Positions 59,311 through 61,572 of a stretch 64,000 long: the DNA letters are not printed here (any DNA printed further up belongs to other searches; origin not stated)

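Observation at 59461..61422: Direct fusion of an [FeFe]-hydrogenase H-domain to a histidine kinase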

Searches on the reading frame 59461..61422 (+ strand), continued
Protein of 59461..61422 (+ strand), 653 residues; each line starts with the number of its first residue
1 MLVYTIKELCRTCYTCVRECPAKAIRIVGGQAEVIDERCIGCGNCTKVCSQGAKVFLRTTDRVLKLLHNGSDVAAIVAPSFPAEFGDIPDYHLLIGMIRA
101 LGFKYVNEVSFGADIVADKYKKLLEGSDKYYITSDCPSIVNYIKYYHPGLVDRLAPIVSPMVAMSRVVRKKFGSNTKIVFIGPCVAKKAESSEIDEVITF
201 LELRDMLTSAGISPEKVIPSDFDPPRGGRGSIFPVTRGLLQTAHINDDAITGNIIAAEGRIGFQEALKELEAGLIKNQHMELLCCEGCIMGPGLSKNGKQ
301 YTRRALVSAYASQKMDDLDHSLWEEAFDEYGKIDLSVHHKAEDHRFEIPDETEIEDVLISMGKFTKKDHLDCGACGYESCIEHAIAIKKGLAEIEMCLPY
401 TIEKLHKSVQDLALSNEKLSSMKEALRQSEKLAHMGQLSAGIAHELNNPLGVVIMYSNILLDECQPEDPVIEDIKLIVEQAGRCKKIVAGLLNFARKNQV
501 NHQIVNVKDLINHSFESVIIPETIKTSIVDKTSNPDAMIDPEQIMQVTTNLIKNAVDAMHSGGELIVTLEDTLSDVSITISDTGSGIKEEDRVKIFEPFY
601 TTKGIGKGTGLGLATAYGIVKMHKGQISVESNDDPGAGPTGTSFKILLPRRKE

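Call 63: find_encoding_contigs(protein=P0131, flank=9000, max_places=1)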
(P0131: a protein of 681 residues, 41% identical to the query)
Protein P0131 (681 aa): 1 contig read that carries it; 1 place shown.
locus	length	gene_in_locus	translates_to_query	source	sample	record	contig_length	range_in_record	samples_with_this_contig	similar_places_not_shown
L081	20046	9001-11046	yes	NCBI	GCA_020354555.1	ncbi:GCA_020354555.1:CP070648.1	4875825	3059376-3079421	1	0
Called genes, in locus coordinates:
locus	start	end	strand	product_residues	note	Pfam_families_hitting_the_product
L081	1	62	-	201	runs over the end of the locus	PF00248:Aldo_ket_red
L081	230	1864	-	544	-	PF06418:CTP_synth_N, PF00117:GATase, PF07722:Peptidase_C26 (faint)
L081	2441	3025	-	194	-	PF00294:PfkB (weak), PF08543:Phos_pyr_kin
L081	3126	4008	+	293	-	PF06968:BATS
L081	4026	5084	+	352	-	PF04055:Radical_SAM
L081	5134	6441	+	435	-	PF02421:FeoB_N (weak), PF00350:Dynamin_N (faint), PF01926:MMR_HSR1, PF18128:HydF_dimer, PF18133:HydF_tetramer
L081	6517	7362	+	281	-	PF10418:DHODB_Fe-S_bind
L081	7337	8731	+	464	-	PF14691:Fer4_20, PF01262:AlaDh_PNT_C (faint), PF07992:Pyr_redox_2, PF13450:NAD_binding_8 (weak), PF13738:Pyr_redox_3 (faint), PF00070:Pyr_redox (weak)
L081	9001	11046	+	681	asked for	PF12838:Fer4_7 (weak), PF13187:Fer4_9 (weak), PF13237:Fer4_10, PF25160:LdpA_Fe-S-bd (weak), PF02906:Fe_hyd_lg_C, PF04060:FeS, PF00512:HisKA, PF02518:HATPase_c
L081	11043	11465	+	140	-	PF00072:Response_reg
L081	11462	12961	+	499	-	PF00072:Response_reg, PF00989:PAS (weak), PF08448:PAS_4, PF13188:PAS_8 (faint), PF13426:PAS_9 (weak), PF00512:HisKA, PF02518:HATPase_c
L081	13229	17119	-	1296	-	PF08309:LVIVD, PF08308:PEGA (faint), PF13620:CarboxypepD_reg, PF14686:fn3_3 (weak), PF17210:SdrD_B (faint), PF13620:CarboxypepD_reg, PF13715:CarbopepD_reg_2 (weak), PF13620:CarboxypepD_reg, +3 more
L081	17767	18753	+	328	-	PF02638:GHL10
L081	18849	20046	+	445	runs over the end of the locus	PF00884:Sulfatase, PF01663:Phosphodiest (weak), PF16347:SGSH_C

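Call 64: find_encoding_contigs(protein=P0368, flank=9000, max_places=1)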
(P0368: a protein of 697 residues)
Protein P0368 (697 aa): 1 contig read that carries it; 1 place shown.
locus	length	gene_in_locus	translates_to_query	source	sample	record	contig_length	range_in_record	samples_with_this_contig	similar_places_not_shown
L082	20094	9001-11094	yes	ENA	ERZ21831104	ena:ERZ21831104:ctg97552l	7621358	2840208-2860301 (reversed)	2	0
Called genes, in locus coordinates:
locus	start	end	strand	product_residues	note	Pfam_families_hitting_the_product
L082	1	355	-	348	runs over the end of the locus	PF12838:Fer4_7 (faint), PF13534:Fer4_17 (faint), PF13187:Fer4_9 (faint), PF00037:Fer4 (faint), PF12797:Fer4_2 (faint), PF17179:Fer4_22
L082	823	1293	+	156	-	-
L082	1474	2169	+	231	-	PF00072:Response_reg, PF00486:Trans_reg_C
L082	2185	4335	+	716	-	PF00672:HAMP, PF00989:PAS (weak), PF08448:PAS_4 (weak), PF00512:HisKA, PF02518:HATPase_c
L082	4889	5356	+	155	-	PF01257:2Fe-2S_thioredx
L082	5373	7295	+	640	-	PF01512:Complex1_51K, PF10589:NADH_4Fe-4S, PF00037:Fer4 (weak), PF13237:Fer4_10 (weak), PF14697:Fer4_21, PF12838:Fer4_7, PF13187:Fer4_9 (weak), PF00037:Fer4 (weak), +2 more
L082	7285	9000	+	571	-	PF00111:Fer2, PF13510:Fer2_4, PF10588:NADH-G_4Fe-4S_3, PF22117:Fer4_Nqo3 (weak), PF12838:Fer4_7, PF00037:Fer4 (weak), PF02906:Fe_hyd_lg_C, PF02256:Fe_hyd_SSU, +4 more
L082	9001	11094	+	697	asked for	PF12838:Fer4_7 (weak), PF13187:Fer4_9 (weak), PF13237:Fer4_10, PF25160:LdpA_Fe-S-bd (weak), PF00037:Fer4 (weak), PF02906:Fe_hyd_lg_C, PF00512:HisKA, PF02518:HATPase_c, +2 more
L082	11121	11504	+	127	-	PF00072:Response_reg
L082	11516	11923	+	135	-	PF00072:Response_reg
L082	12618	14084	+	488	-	PF00072:Response_reg, PF00512:HisKA, PF13581:HATPase_c_2 (weak), PF02518:HATPase_c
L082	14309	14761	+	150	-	-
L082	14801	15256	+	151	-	-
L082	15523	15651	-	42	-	-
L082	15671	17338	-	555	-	PF10079:Rossmann-like_BshC, PF24850:CC_BshC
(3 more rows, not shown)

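Call 65: find_encoding_contigs(protein=P0387, flank=9000, max_places=1)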
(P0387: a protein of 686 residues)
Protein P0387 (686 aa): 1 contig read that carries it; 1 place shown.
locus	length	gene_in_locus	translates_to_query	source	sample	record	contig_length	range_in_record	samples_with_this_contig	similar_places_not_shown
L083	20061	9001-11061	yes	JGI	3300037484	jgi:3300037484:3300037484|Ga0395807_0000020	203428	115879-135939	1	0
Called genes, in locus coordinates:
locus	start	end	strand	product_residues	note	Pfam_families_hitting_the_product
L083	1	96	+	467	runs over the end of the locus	PF00072:Response_reg, PF00158:Sigma54_activat, PF14532:Sigma54_activ_2, PF07724:AAA_2 (faint), PF07728:AAA_5 (weak), PF25601:AAA_lid_14, PF02954:HTH_8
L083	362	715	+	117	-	-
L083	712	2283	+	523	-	PF13581:HATPase_c_2, PF02518:HATPase_c, PF13746:Fer4_18 (faint), PF12838:Fer4_7, PF13187:Fer4_9, PF13237:Fer4_10 (weak), PF02906:Fe_hyd_lg_C, PF04060:FeS, +3 more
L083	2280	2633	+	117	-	-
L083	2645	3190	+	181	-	PF02518:HATPase_c, PF13589:HATPase_c_3 (weak)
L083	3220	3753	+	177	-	PF01257:2Fe-2S_thioredx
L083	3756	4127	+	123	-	PF01257:2Fe-2S_thioredx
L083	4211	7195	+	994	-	PF00070:Pyr_redox (faint), PF12831:FAD_oxidored (faint), PF01512:Complex1_51K, PF10589:NADH_4Fe-4S, PF14691:Fer4_20, PF01266:DAO (weak), PF07992:Pyr_redox_2, PF13450:NAD_binding_8, +3 more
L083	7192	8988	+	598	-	PF13510:Fer2_4, PF12837:Fer4_6 (faint), PF13187:Fer4_9 (faint), PF10588:NADH-G_4Fe-4S_3, PF12838:Fer4_7 (weak), PF00037:Fer4 (weak), PF02906:Fe_hyd_lg_C, PF02256:Fe_hyd_SSU, +1 more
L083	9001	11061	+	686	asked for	PF00037:Fer4 (faint), PF12838:Fer4_7 (weak), PF13187:Fer4_9 (weak), PF13237:Fer4_10, PF02906:Fe_hyd_lg_C, PF04060:FeS, PF00512:HisKA, PF02518:HATPase_c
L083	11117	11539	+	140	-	PF00072:Response_reg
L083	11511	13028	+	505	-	PF00072:Response_reg, PF08448:PAS_4 (weak), PF00512:HisKA, PF02518:HATPase_c, PF13589:HATPase_c_3 (faint)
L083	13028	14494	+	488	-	PF04055:Radical_SAM, PF06968:BATS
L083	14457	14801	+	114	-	-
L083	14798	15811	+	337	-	PF04055:Radical_SAM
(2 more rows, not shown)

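Call 66: find_encoding_contigs(protein=P0336, flank=8000, max_places=1)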
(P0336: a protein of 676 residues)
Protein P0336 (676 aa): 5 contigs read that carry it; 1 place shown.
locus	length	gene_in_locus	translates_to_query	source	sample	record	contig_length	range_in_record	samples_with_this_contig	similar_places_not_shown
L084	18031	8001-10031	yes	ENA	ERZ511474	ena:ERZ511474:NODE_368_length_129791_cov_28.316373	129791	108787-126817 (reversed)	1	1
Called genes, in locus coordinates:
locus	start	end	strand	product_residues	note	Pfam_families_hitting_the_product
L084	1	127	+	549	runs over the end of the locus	PF13581:HATPase_c_2, PF02518:HATPase_c, PF00037:Fer4 (faint), PF12838:Fer4_7 (weak), PF13187:Fer4_9 (weak), PF13237:Fer4_10, PF02906:Fe_hyd_lg_C (weak), PF04060:FeS, +1 more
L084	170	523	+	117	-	-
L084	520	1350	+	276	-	PF02811:PHP (weak), PF13263:PHP_C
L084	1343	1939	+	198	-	PF02518:HATPase_c, PF13589:HATPase_c_3 (weak)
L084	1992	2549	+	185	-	PF01257:2Fe-2S_thioredx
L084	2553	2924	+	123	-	PF01257:2Fe-2S_thioredx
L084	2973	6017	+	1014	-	PF01257:2Fe-2S_thioredx (weak), PF01512:Complex1_51K, PF10531:SLBB (weak), PF10589:NADH_4Fe-4S, PF14691:Fer4_20, PF07992:Pyr_redox_2, PF01266:DAO (weak), PF13450:NAD_binding_8, +5 more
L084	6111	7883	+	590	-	PF13510:Fer2_4, PF10588:NADH-G_4Fe-4S_3, PF00037:Fer4 (faint), PF12838:Fer4_7 (weak), PF13187:Fer4_9 (weak), PF22117:Fer4_Nqo3 (faint), PF02906:Fe_hyd_lg_C, PF02256:Fe_hyd_SSU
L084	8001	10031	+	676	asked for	PF00037:Fer4 (faint), PF12838:Fer4_7 (weak), PF13187:Fer4_9 (weak), PF13237:Fer4_10, PF02906:Fe_hyd_lg_C, PF04060:FeS, PF00512:HisKA, PF02518:HATPase_c, +2 more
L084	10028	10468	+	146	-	PF00072:Response_reg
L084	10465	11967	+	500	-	PF00072:Response_reg, PF00512:HisKA, PF02518:HATPase_c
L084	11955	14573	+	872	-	PF04055:Radical_SAM, PF06968:BATS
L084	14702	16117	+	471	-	PF00206:Lyase_1, PF10415:FumaraseC_C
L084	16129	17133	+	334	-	PF03781:FGE-sulfatase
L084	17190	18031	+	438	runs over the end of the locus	PF01926:MMR_HSR1, PF18128:HydF_dimer, PF18133:HydF_tetramer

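Call 67: find_encoding_contigs(protein=P0366, flank=8000, max_places=1)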
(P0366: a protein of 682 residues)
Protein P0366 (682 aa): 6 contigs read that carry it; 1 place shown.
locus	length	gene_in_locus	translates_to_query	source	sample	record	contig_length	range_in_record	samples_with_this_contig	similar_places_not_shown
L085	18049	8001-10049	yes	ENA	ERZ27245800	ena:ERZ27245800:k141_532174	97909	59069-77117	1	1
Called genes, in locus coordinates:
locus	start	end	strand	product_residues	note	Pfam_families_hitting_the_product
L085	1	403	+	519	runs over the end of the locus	PF13581:HATPase_c_2, PF02518:HATPase_c, PF13237:Fer4_10, PF14697:Fer4_21 (weak), PF12838:Fer4_7, PF13187:Fer4_9, PF25160:LdpA_Fe-S-bd (weak), PF04060:FeS, +4 more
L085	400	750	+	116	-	-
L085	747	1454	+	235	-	PF02811:PHP, PF13263:PHP_C (weak)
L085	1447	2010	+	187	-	PF02518:HATPase_c, PF13589:HATPase_c_3 (weak)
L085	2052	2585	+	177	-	PF01257:2Fe-2S_thioredx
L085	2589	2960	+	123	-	PF01257:2Fe-2S_thioredx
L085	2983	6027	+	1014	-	PF01257:2Fe-2S_thioredx, PF01512:Complex1_51K, PF10531:SLBB (weak), PF10589:NADH_4Fe-4S, PF14691:Fer4_20, PF07992:Pyr_redox_2, PF01266:DAO (weak), PF13450:NAD_binding_8, +4 more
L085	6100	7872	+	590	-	PF13510:Fer2_4, PF10588:NADH-G_4Fe-4S_3, PF13237:Fer4_10 (faint), PF12838:Fer4_7 (weak), PF02906:Fe_hyd_lg_C, PF02256:Fe_hyd_SSU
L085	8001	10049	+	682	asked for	PF00037:Fer4 (faint), PF12837:Fer4_6 (faint), PF13187:Fer4_9 (weak), PF13237:Fer4_10, PF02906:Fe_hyd_lg_C, PF04060:FeS, PF00512:HisKA, PF02518:HATPase_c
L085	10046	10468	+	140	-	PF00072:Response_reg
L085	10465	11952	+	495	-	PF00072:Response_reg, PF08448:PAS_4 (faint), PF00989:PAS (faint), PF00512:HisKA, PF02518:HATPase_c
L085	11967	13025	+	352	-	PF04055:Radical_SAM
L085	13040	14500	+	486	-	PF04055:Radical_SAM, PF06968:BATS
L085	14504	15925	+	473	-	PF00206:Lyase_1, PF10415:FumaraseC_C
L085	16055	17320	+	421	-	PF01926:MMR_HSR1, PF18128:HydF_dimer, PF18133:HydF_tetramer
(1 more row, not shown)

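Call 68: find_encoding_contigs(protein=P0383, flank=8000, max_places=1)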
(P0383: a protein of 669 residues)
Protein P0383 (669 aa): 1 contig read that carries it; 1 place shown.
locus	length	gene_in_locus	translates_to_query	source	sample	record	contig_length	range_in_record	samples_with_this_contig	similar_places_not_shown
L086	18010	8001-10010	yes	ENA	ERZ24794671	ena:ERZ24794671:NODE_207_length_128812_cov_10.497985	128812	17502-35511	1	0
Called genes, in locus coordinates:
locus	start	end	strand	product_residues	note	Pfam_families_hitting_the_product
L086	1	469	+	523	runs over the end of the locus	PF13581:HATPase_c_2, PF02518:HATPase_c (weak), PF00037:Fer4 (faint), PF12838:Fer4_7 (weak), PF13187:Fer4_9, PF13237:Fer4_10 (weak), PF02906:Fe_hyd_lg_C, PF04060:FeS, +2 more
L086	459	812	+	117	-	-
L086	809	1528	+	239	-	PF02811:PHP (weak), PF13263:PHP_C (faint)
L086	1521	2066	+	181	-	PF02518:HATPase_c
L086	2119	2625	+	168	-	PF01257:2Fe-2S_thioredx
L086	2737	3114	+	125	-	PF01257:2Fe-2S_thioredx (weak)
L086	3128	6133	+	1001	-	PF01257:2Fe-2S_thioredx, PF01512:Complex1_51K, PF10531:SLBB (weak), PF10589:NADH_4Fe-4S, PF14691:Fer4_20, PF01266:DAO (weak), PF07992:Pyr_redox_2, PF13450:NAD_binding_8, +4 more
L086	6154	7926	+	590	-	PF13510:Fer2_4, PF13237:Fer4_10 (faint), PF10588:NADH-G_4Fe-4S_3, PF12838:Fer4_7 (weak), PF00037:Fer4 (weak), PF02906:Fe_hyd_lg_C, PF02256:Fe_hyd_SSU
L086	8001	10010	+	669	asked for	PF00037:Fer4 (faint), PF12838:Fer4_7 (weak), PF13187:Fer4_9 (weak), PF13237:Fer4_10, PF02906:Fe_hyd_lg_C, PF04060:FeS, PF00512:HisKA, PF02518:HATPase_c, +1 more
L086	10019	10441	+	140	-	PF00072:Response_reg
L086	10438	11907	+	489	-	PF00072:Response_reg, PF00512:HisKA, PF13581:HATPase_c_2 (faint), PF02518:HATPase_c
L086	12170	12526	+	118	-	PF01155:HypA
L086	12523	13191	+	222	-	PF02492:cobW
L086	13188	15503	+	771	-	PF00708:Acylphosphatase, PF07503:zf-HYPF, PF01300:Sua5_yciO_yrdC, PF17788:HypF_C, PF22521:HypF_C_2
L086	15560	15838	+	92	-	PF01455:HupF_HypC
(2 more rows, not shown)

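Call 69: find_encoding_contigs(protein=P0276, flank=8000, max_places=1)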
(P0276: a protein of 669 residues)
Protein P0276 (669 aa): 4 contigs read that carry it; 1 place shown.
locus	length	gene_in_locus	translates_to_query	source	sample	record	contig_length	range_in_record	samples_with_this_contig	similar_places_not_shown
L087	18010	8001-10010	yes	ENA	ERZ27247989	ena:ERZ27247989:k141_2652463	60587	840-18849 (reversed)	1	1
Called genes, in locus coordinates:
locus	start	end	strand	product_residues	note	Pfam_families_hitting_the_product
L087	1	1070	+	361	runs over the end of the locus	-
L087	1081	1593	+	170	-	PF04390:LptE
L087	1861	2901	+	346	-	PF06144:DNA_pol3_delta, PF21694:DNA_pol3_delta_C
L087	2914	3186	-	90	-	PF01649:Ribosomal_S20p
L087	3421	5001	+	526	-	PF03023:MurJ, PF13440:Polysacc_synt_3, PF01554:MatE (weak)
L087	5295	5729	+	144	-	PF13581:HATPase_c_2, PF02518:HATPase_c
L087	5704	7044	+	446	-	PF14697:Fer4_21 (faint), PF00037:Fer4 (faint), PF12838:Fer4_7 (weak), PF13187:Fer4_9, PF13237:Fer4_10, PF12837:Fer4_6 (weak), PF02906:Fe_hyd_lg_C, PF04060:FeS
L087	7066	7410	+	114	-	PF07085:DRTGG (weak)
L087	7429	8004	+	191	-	PF02518:HATPase_c, PF13589:HATPase_c_3 (weak)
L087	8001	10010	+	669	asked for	PF12838:Fer4_7 (weak), PF13187:Fer4_9 (weak), PF13237:Fer4_10, PF14697:Fer4_21 (weak), PF25160:LdpA_Fe-S-bd (weak), PF02906:Fe_hyd_lg_C, PF00512:HisKA, PF02518:HATPase_c, +4 more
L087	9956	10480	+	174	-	PF00072:Response_reg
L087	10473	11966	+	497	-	PF00072:Response_reg, PF08448:PAS_4, PF13426:PAS_9 (weak), PF00512:HisKA, PF02518:HATPase_c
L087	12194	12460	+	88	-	PF21699:TM1266-like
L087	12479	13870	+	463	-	PF04055:Radical_SAM, PF06968:BATS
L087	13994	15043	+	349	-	PF04055:Radical_SAM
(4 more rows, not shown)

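Call 74: predict_structure(alignment_id=A3)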
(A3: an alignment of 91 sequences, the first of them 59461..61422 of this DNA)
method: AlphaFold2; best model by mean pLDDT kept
length: 653 residues; sequences in the alignment: 91
mean_pLDDT: 85.8   pTM: 0.65
mean pLDDT of the five models: 85.8, 83.4, 82.9, 82.8, 81.1
residues with pLDDT >= 90: 292; 70-90: 292; 50-70: 64; < 50: 5
segments of 3 or more residues with pLDDT < 50: 604-607
pLDDT, mean of each block of 10 residues (from residue 1): 89 88 88 90 90 92 93 95 93 97 97 95 87 90 94 94 96 95 89 89 96 96 94 86 72 80 91 87 83 86 93 92 95 93 86 93 89 87 91 88 88 82 63 57 65 80 81 77 67 62 87 85 90 88 86 85 92 91 86 69 51 74 86 85 91 65
secondary structure, 60 per line:
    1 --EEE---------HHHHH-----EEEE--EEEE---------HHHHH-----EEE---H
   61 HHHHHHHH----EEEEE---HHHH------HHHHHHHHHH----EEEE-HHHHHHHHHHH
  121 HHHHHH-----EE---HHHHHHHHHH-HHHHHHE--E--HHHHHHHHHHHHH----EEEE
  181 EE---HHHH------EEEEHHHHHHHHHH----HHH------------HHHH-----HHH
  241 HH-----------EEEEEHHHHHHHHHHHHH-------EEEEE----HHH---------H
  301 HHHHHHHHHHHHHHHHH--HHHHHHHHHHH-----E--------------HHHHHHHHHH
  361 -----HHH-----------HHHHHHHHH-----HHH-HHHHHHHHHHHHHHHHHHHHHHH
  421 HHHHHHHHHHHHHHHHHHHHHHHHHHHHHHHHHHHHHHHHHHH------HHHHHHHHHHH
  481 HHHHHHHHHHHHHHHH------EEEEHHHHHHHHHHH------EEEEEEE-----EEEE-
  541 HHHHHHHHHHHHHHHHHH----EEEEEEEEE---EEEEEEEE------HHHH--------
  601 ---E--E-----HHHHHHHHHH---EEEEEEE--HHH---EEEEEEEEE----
elements in order: E3-5 H15-19 E25-28 E31-34 H44-48 E54-56 H60-68 E73-77 H81-84 H91-100 E105-108 H110-126 H137-146 H148-153 H160-172 E177-182 H186-189 E196-199 H200-209 H229-232 H238-242 E254-258 H259-271 E279-283 H300-317 H320-330 H351-360 H380-388 H398-463 H470-496 E503-506 H507-517 E524-530 E536-539 H541-558 E563-571 E575-582 H589-592 H613-622 E626-632 E641-649
